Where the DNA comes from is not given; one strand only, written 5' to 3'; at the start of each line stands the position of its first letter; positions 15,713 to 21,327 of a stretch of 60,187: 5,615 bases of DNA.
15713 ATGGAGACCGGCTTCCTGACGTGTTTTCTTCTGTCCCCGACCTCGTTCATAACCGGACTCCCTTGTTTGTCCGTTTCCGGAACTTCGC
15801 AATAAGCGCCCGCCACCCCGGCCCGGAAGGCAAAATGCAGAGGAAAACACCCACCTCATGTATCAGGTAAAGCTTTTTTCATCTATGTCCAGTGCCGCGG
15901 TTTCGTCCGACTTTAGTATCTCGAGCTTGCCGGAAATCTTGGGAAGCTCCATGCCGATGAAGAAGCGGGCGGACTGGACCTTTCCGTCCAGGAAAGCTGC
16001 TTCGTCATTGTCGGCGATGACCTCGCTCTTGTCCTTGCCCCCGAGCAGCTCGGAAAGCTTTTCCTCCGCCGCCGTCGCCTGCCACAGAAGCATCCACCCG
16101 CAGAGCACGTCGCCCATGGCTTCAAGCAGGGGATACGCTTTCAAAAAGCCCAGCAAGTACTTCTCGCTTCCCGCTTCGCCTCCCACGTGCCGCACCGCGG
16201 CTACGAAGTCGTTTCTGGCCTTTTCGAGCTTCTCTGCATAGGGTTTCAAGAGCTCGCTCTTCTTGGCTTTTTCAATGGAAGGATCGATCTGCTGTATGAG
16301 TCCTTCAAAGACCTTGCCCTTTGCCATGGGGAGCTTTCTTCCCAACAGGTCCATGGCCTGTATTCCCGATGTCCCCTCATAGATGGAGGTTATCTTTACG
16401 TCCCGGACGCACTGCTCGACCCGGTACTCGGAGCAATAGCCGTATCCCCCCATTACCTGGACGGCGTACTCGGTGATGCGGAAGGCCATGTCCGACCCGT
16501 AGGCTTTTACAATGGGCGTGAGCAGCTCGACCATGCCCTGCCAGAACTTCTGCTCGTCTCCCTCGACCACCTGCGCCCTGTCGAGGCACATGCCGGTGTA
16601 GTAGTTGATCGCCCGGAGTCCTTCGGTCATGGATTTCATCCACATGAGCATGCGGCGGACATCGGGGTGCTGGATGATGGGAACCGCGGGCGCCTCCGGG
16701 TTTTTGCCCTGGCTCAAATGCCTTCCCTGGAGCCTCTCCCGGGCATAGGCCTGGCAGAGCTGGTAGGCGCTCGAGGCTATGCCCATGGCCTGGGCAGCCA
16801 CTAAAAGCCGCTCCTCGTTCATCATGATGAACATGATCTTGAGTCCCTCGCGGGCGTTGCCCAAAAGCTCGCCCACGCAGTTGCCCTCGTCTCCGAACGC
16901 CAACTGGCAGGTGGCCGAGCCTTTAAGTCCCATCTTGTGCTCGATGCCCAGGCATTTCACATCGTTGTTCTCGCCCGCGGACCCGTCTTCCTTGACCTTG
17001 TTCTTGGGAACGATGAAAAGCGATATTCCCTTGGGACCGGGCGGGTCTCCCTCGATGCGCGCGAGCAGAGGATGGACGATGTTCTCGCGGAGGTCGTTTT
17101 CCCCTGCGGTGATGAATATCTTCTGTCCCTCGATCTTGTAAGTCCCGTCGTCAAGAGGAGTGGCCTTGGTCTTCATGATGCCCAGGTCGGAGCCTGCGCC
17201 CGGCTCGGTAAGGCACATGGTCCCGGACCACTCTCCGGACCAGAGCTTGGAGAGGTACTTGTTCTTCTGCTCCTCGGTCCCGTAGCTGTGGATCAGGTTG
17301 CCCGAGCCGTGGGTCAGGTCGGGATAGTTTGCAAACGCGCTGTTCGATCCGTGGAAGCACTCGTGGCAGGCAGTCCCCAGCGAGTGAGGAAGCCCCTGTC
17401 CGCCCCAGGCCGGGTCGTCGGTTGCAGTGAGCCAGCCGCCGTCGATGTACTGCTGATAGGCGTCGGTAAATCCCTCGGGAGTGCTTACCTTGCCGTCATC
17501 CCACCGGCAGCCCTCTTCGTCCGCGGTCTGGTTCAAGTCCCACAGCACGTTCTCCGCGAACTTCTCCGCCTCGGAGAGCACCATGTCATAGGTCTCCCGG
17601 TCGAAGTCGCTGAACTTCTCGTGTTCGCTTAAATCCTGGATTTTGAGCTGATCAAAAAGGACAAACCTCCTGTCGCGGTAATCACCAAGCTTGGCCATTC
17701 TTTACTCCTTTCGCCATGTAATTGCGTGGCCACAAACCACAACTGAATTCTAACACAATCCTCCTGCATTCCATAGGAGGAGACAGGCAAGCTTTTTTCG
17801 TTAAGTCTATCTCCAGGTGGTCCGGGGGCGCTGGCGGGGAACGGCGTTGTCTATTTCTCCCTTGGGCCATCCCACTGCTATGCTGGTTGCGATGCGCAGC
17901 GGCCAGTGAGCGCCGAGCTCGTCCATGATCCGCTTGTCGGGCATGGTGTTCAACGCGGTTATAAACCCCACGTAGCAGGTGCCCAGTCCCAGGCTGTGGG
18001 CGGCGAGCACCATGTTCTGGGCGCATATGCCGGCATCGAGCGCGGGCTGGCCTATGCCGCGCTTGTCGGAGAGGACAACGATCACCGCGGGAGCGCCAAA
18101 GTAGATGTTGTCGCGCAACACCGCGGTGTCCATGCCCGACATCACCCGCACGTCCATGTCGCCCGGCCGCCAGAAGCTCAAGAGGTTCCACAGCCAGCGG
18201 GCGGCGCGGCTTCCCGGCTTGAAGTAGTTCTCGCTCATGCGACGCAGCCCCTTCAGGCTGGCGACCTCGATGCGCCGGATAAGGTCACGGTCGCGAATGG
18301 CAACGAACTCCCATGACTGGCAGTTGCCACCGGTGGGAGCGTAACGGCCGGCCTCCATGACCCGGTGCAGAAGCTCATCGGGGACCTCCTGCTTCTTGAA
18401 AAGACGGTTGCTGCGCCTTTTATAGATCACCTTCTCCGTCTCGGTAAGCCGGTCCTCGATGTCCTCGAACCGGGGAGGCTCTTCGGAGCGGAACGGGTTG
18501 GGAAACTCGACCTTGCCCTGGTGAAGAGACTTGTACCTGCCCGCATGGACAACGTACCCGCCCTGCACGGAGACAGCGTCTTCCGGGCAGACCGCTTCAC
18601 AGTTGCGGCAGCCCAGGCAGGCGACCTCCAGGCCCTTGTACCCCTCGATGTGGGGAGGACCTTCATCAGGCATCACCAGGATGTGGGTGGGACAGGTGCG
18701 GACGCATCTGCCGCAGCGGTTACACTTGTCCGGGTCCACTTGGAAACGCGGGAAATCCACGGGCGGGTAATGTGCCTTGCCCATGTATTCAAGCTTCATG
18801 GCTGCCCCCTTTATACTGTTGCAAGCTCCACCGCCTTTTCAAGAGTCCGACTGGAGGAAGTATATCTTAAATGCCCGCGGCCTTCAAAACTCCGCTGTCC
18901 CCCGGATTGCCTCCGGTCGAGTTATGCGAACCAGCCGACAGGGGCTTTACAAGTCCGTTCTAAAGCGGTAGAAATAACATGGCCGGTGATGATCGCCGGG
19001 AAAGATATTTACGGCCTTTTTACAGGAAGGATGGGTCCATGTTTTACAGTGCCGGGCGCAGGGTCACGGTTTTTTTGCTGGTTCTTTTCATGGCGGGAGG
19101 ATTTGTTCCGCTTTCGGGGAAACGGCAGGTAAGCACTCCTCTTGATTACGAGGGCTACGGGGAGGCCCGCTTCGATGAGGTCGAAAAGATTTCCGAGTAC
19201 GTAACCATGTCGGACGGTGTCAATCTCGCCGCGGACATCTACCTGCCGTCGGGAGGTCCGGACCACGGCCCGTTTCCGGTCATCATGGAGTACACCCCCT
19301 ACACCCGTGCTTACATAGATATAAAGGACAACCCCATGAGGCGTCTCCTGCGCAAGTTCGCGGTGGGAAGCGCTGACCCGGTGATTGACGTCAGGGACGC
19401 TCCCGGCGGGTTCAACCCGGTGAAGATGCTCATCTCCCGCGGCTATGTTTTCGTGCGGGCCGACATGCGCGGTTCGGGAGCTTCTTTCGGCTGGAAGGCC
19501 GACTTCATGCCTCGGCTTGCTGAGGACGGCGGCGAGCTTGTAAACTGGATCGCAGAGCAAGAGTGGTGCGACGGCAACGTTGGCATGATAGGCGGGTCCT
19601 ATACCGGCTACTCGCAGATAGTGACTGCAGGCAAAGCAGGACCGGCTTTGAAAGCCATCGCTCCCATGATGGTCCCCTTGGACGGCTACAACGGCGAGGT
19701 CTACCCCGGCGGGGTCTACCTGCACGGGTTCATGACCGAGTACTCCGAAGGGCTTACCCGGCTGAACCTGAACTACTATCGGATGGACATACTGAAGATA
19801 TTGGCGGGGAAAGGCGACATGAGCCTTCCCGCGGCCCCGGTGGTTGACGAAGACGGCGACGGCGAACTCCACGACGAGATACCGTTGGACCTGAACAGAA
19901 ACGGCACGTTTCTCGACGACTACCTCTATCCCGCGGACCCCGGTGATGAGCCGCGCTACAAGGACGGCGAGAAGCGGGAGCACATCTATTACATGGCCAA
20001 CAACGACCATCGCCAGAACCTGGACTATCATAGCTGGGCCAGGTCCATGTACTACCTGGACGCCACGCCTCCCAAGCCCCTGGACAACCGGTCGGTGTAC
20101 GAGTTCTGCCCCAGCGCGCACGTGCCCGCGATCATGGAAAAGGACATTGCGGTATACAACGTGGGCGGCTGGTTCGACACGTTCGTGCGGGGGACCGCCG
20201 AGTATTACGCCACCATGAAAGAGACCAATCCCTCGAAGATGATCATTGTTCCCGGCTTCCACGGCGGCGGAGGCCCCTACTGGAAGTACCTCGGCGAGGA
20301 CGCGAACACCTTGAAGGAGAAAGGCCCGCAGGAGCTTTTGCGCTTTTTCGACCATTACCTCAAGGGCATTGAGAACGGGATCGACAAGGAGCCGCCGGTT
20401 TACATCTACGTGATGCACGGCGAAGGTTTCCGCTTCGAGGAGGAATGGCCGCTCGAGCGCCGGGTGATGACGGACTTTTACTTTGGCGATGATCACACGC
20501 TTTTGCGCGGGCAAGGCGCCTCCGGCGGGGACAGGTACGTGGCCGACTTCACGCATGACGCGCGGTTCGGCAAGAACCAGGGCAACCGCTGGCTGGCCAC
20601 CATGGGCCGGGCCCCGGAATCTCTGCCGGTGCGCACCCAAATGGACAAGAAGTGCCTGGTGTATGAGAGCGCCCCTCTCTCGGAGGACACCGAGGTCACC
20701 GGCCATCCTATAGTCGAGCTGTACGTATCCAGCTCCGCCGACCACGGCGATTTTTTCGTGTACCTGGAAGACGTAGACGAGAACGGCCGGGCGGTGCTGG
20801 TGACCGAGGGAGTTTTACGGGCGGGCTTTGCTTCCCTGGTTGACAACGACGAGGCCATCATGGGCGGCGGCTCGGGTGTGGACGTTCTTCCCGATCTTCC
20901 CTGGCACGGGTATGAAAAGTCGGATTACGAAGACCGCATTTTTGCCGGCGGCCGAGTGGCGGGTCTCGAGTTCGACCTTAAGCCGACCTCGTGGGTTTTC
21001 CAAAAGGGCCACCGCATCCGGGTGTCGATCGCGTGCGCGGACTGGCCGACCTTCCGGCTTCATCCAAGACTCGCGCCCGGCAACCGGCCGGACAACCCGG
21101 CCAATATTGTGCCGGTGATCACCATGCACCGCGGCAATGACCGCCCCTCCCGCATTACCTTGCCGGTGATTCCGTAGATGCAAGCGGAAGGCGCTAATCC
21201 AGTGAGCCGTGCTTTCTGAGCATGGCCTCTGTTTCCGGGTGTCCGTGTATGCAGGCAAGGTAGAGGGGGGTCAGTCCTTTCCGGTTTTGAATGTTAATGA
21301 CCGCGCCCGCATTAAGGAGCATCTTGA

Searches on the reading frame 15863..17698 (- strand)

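Call 41: search_protein_families(library=pfam, proteins=[window:15863-17698:-], max_evalue=0.01)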
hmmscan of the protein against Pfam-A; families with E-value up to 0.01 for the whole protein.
window:15863-17698:- (611 aa): 6 families
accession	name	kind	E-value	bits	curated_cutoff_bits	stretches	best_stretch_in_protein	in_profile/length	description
PF12806.12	Acyl-CoA_dh_C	-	6.8e-28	97.7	30.3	1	468-606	2-124/124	Acetyl-CoA dehydrogenase C-terminal like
PF00441.29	Acyl-CoA_dh_1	-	3.1e-25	89.5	22.4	1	284-451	2-145/150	Acyl-CoA dehydrogenase, C-terminal domain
PF02770.24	Acyl-CoA_dh_M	-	4.3e-13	49.7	33.3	1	161-269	2-95/97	Acyl-CoA dehydrogenase, middle domain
PF02771.21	Acyl-CoA_dh_N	-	2e-09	38.3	22.9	1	35-156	2-113/113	Acyl-CoA dehydrogenase, N-terminal domain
PF08028.16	Acyl-CoA_dh_2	-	6.2e-08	33.4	22.7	1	299-444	2-133/134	Acyl-CoA dehydrogenase, C-terminal domain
PF22924.1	ACOX_C_alpha1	-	9.1e-07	29.3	27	1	292-444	3-157/169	Acyl-CoA oxidase, C-alpha1 domain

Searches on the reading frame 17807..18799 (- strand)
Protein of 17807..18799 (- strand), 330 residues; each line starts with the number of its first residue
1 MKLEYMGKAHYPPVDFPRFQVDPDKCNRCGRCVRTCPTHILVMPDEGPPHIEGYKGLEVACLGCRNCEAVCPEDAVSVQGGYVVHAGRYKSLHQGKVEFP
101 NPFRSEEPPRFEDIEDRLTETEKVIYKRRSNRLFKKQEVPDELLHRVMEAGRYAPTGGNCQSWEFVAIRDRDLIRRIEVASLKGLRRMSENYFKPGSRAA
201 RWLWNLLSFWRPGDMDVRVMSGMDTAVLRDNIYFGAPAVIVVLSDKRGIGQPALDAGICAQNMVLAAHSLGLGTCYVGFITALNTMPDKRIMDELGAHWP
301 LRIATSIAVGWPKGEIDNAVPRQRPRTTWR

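Call 41: search_protein_families(library=pfam, proteins=[window:17807-18799:-], max_evalue=0.01)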
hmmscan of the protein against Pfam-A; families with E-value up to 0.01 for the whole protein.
window:17807-18799:- (330 aa): 18 families
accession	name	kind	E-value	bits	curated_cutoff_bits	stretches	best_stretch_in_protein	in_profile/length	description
PF00881.29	Nitroreductase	-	1.8e-31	110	23.5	1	125-311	1-167/167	Nitroreductase family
PF12837.12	Fer4_6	-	1.4e-11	44.2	25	2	19-40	2-23/24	4Fe-4S binding domain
PF00037.32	Fer4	-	3.1e-11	43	21.1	2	20-40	2-22/24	4Fe-4S binding domain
PF12838.12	Fer4_7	-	1.8e-10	41.6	27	1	25-75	1-52/52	4Fe-4S dicluster domain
PF14512.11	TM1586_NiRdase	-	1.4e-09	38.4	27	1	234-282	64-110/215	Putative TM nitroreductase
PF13187.11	Fer4_9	-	7.3e-09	36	27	1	25-75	1-51/52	4Fe-4S dicluster domain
PF13237.11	Fer4_10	-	3.2e-08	33.8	25.5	2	21-72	4-53/53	4Fe-4S dicluster domain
PF13484.11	Fer4_16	-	4.2e-08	34.3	30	1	25-44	1-20/66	4Fe-4S double cluster binding domain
PF12797.12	Fer4_2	-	3.4e-07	30.2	24.5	1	19-38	3-22/22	4Fe-4S binding domain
PF14697.11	Fer4_21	-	2.3e-06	28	35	1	20-77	2-58/59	4Fe-4S dicluster domain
PF25160.1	LdpA_Fe-S-bd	-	9.4e-06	25.8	27.6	1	20-40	22-42/49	LdpA Fe-S cluster-binding domain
PF12800.12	Fer4_4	-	2.1e-05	24.9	24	1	23-38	1-16/17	4Fe-4S binding domain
PF12798.12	Fer4_3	-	0.00018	22.5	27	0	26-39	1-14/15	4Fe-4S binding domain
PF13534.11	Fer4_17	-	0.00021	22.2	22.2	0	25-40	1-16/61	4Fe-4S dicluster domain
PF13183.11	Fer4_8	-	0.0014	19.6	27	0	24-74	3-67/68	4Fe-4S dicluster domain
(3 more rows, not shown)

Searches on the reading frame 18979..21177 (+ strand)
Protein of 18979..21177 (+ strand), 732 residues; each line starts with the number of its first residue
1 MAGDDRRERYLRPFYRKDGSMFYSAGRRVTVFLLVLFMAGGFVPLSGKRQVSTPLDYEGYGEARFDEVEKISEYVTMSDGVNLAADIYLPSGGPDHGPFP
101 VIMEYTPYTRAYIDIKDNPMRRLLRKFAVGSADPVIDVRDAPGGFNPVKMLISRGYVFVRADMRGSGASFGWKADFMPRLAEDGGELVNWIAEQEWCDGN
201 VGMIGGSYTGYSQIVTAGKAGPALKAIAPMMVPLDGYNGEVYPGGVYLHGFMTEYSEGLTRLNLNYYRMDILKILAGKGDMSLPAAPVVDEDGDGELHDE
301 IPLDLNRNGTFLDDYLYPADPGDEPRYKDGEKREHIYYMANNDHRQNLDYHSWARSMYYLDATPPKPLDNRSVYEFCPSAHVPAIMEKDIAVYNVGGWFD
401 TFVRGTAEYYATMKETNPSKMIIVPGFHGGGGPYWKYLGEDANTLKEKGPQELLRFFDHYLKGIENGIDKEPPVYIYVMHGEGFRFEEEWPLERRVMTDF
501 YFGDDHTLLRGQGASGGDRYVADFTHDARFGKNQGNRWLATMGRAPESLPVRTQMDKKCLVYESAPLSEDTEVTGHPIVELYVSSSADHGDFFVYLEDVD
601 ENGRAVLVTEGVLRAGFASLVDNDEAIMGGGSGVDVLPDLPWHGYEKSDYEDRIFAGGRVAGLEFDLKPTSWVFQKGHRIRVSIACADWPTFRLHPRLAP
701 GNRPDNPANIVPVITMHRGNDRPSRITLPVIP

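Call 9: search_protein_families(library=pfam, proteins=[window:18979-21177:+], max_evalue=0.001)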
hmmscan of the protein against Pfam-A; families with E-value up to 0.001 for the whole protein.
window:18979-21177:+ (732 aa): 3 families
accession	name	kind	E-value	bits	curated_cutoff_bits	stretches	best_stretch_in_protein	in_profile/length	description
PF02129.25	Peptidase_S15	-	3.6e-41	142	23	1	79-429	1-261/262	X-Pro dipeptidyl-peptidase (S15 family)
PF08530.16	PepX_C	-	3.6e-33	115.7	22.5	1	466-726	1-216/217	X-Pro dipeptidyl-peptidase C-terminal non-catalytic domain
PF00326.27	Peptidase_S9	-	0.00052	20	22.6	0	149-227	8-92/213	Prolyl oligopeptidase family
